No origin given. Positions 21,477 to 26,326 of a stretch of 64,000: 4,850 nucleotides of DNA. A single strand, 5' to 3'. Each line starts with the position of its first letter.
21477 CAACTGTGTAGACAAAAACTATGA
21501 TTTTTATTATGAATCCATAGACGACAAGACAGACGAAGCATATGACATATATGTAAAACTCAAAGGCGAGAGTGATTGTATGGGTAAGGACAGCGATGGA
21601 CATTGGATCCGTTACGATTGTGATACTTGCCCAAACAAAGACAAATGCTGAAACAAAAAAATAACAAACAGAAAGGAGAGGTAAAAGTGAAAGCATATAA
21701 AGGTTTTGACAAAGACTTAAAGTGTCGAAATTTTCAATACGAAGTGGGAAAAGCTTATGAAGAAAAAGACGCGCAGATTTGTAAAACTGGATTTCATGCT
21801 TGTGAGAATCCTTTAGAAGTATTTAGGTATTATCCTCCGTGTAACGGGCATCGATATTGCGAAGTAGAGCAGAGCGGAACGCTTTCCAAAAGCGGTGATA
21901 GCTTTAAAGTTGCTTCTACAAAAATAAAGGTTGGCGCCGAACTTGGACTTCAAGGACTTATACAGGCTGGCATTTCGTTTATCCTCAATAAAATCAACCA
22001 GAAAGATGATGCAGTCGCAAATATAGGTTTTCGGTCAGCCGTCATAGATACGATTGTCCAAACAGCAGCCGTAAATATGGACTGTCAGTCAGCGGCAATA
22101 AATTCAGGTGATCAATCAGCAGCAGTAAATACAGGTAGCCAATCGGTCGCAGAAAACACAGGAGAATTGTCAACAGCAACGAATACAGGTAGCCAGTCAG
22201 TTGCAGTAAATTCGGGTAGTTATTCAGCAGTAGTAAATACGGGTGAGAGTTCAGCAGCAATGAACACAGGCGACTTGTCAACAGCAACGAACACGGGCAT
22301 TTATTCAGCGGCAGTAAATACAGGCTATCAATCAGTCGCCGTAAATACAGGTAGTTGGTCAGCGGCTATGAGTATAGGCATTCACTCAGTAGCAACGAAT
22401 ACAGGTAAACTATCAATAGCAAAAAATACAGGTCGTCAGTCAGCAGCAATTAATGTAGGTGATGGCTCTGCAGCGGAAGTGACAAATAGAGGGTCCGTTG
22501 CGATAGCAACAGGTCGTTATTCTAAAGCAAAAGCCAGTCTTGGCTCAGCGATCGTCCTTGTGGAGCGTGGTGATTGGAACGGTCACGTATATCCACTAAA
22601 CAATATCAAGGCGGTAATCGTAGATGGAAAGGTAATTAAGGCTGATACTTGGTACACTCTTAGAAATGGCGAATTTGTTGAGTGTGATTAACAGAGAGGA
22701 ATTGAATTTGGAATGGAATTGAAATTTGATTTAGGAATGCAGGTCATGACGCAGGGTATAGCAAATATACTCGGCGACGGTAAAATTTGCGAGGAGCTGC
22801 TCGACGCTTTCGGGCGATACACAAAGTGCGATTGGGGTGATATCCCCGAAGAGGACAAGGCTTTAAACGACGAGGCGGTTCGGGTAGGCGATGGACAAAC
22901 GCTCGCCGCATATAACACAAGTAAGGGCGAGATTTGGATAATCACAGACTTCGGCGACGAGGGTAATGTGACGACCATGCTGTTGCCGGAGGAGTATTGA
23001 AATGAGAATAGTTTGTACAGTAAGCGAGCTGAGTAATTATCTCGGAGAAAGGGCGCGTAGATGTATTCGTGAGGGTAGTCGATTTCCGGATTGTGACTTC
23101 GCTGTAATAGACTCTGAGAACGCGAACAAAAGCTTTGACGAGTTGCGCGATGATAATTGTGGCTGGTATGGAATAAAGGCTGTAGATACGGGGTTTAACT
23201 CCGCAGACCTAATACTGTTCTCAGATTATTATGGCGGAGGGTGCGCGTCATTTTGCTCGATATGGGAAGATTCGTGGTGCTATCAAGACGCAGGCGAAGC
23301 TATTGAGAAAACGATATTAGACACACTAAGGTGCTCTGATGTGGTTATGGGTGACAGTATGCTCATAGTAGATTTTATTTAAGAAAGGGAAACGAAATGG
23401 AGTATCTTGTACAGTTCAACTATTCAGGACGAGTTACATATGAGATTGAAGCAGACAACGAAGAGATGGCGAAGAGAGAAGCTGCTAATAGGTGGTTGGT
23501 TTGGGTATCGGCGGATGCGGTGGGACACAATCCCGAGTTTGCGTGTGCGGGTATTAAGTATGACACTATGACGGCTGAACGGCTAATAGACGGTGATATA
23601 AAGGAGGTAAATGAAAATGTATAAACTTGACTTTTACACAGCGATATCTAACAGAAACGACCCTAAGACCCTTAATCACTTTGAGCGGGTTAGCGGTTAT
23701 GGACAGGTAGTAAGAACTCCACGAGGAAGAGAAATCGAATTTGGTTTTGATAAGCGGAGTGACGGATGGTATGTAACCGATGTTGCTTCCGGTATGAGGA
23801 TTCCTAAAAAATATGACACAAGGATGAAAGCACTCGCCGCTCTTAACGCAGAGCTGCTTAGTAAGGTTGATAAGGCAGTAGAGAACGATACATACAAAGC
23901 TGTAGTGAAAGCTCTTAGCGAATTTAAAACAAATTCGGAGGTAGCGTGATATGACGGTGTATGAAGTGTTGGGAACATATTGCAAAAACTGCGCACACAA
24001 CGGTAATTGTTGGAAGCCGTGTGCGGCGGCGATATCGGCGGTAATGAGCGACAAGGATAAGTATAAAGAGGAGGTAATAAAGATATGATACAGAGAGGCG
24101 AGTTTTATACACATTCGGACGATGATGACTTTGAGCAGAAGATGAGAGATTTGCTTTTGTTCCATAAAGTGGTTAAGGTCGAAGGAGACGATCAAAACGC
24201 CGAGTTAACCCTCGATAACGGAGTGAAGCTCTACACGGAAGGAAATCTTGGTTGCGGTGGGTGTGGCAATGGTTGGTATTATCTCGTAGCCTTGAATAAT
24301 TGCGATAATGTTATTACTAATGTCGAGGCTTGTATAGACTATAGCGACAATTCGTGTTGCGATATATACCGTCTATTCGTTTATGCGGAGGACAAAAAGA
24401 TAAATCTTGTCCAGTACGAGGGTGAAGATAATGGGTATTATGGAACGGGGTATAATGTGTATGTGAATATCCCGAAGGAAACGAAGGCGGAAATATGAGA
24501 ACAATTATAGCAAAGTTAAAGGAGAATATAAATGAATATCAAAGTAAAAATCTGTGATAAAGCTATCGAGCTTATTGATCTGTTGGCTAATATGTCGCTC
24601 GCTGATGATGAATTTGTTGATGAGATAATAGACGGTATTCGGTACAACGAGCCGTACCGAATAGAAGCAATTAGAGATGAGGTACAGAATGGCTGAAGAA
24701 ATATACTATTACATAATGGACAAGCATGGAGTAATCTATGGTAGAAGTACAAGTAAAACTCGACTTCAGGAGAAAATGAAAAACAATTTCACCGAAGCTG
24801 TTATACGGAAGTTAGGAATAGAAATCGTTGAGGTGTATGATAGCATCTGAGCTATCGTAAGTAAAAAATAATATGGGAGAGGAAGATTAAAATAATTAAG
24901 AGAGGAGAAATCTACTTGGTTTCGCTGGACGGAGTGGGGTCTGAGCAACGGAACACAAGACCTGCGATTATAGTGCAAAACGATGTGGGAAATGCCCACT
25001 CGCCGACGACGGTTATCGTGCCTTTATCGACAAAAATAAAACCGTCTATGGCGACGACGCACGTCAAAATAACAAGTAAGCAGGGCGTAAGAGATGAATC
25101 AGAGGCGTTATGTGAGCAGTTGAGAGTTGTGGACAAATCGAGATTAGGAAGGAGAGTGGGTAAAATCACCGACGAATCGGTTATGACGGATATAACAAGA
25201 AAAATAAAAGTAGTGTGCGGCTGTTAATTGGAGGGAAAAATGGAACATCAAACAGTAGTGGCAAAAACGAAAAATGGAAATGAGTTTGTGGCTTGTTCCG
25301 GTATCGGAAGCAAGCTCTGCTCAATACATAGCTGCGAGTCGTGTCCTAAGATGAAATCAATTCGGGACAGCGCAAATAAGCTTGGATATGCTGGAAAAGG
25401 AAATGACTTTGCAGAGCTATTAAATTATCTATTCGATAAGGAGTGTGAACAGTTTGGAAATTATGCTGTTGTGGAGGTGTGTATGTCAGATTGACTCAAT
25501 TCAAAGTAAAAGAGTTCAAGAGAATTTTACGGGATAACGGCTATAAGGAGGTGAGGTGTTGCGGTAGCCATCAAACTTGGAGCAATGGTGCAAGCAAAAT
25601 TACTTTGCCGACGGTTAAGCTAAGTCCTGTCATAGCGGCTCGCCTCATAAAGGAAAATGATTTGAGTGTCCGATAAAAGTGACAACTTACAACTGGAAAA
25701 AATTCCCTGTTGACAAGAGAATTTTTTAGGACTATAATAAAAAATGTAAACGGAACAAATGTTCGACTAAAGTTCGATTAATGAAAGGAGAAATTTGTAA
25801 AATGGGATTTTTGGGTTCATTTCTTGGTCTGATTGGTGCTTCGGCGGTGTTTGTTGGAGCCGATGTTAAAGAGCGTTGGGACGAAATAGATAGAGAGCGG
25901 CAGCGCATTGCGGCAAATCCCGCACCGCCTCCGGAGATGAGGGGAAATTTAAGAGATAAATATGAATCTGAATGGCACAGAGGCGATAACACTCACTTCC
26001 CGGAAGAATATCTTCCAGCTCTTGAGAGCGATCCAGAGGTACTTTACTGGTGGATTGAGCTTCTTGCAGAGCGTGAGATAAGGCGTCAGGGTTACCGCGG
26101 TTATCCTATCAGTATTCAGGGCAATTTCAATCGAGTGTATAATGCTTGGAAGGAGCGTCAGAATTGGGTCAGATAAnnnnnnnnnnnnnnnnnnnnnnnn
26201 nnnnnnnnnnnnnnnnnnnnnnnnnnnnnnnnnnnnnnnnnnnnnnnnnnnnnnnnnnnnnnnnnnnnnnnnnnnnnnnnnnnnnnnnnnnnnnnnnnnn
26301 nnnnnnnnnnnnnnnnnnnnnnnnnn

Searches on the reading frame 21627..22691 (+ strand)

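Call 9: search_protein_families(library=pfam, proteins=[window:21627-22691:+], max_evalue=0.01)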
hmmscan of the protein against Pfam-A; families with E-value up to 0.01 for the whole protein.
window:21627-22691:+ (354 aa): 1 family
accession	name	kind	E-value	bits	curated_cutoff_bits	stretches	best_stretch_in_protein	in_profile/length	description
PF24703.2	DUF7666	-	1.5e-34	118.8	27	1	21-113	1-94/95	Domain of unknown function (DUF7666)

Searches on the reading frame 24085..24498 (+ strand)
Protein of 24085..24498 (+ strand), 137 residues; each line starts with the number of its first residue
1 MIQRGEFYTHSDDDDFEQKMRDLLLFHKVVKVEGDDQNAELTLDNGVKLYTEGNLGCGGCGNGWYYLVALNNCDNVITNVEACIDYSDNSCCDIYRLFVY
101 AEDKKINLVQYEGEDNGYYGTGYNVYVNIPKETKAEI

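Call 9: search_protein_families(library=pfam, proteins=[window:24085-24498:+], max_evalue=0.01)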
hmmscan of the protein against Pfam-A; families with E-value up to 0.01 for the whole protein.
window:24085-24498:+ (137 aa): 1 family
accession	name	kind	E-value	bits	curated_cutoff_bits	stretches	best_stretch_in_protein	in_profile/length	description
PF24240.1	DUF7448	-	1.7e-10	41.7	27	1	23-124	2-103/104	Domain of unknown function (DUF7448)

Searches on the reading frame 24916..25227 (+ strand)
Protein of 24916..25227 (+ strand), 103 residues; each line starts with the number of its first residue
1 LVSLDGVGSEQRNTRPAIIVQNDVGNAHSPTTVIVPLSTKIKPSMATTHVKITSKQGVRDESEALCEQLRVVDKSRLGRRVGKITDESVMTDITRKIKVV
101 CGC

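Call 10: search_protein_families(library=pfam, proteins=[window:24916-25227:+], max_evalue=0.01)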
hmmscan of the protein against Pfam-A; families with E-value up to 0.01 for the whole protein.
window:24916-25227:+ (103 aa): 1 family
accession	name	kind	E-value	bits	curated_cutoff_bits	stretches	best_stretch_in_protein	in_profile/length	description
PF02452.23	PemK_toxin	-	1.4e-24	86.9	23.1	1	2-100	8-108/109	PemK-like, MazF-like toxin of type II toxin-antitoxin system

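Call 44: search_protein_families(library=ncbifam, proteins=[window:24916-25227:+], max_evalue=0.01)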
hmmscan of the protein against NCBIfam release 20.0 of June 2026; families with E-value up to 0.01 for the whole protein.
window:24916-25227:+ (103 aa): 2 families
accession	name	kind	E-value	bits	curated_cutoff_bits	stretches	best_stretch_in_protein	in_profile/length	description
NF007386.0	PRK09907.1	equivalog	2.8e-06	27.3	120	1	7-101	21-110/111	endoribonuclease MazF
NF007320.0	PRK09812.1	equivalog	0.00025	21.1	129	1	7-95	21-110/116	type II toxin-antitoxin system ChpB family toxin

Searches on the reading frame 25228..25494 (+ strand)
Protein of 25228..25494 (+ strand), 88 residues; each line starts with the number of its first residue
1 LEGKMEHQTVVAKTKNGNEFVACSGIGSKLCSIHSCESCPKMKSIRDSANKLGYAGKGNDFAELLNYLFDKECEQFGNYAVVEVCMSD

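Call 10: search_protein_families(library=pfam, proteins=[window:25228-25494:+], max_evalue=0.01)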
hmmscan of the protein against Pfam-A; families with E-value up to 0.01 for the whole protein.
window:25228-25494:+ (88 aa): 0 families

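Call 43: search_protein_families(library=phrogs, proteins=[window:25228-25494:+], max_evalue=0.001)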
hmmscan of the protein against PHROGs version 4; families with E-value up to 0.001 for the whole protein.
window:25228-25494:+ (88 aa): 0 families

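Call 44: search_protein_families(library=ncbifam, proteins=[window:25228-25494:+], max_evalue=0.01)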
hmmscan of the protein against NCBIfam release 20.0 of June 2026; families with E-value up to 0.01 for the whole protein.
window:25228-25494:+ (88 aa): 0 families

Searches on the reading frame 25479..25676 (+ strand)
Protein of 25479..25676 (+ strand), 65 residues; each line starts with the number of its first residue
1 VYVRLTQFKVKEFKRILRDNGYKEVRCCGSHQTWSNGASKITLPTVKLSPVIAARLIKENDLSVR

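Call 10: search_protein_families(library=pfam, proteins=[window:25479-25676:+], max_evalue=0.01)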
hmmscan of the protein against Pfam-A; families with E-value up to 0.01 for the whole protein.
window:25479-25676:+ (65 aa): 1 family
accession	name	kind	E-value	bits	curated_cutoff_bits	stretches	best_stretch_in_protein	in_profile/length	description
PF07927.17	HicA_toxin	-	8.4e-05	23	27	1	11-43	2-34/58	HicA toxin of bacterial toxin-antitoxin,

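Call 44: search_protein_families(library=ncbifam, proteins=[window:25479-25676:+], max_evalue=0.01)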
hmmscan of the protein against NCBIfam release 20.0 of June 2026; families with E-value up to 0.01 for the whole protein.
window:25479-25676:+ (65 aa): 0 families

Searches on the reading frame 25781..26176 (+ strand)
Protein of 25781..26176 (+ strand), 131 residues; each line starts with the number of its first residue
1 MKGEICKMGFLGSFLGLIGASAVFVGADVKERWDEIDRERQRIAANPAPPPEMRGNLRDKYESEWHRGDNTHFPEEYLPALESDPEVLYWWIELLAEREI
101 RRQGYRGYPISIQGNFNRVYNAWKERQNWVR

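Call 10: search_protein_families(library=pfam, proteins=[window:25781-26176:+], max_evalue=0.01)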
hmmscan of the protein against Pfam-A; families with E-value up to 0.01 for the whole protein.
window:25781-26176:+ (131 aa): 0 families

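Call 43: search_protein_families(library=phrogs, proteins=[window:25781-26176:+], max_evalue=0.001)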
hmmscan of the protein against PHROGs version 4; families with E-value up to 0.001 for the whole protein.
window:25781-26176:+ (131 aa): 0 families
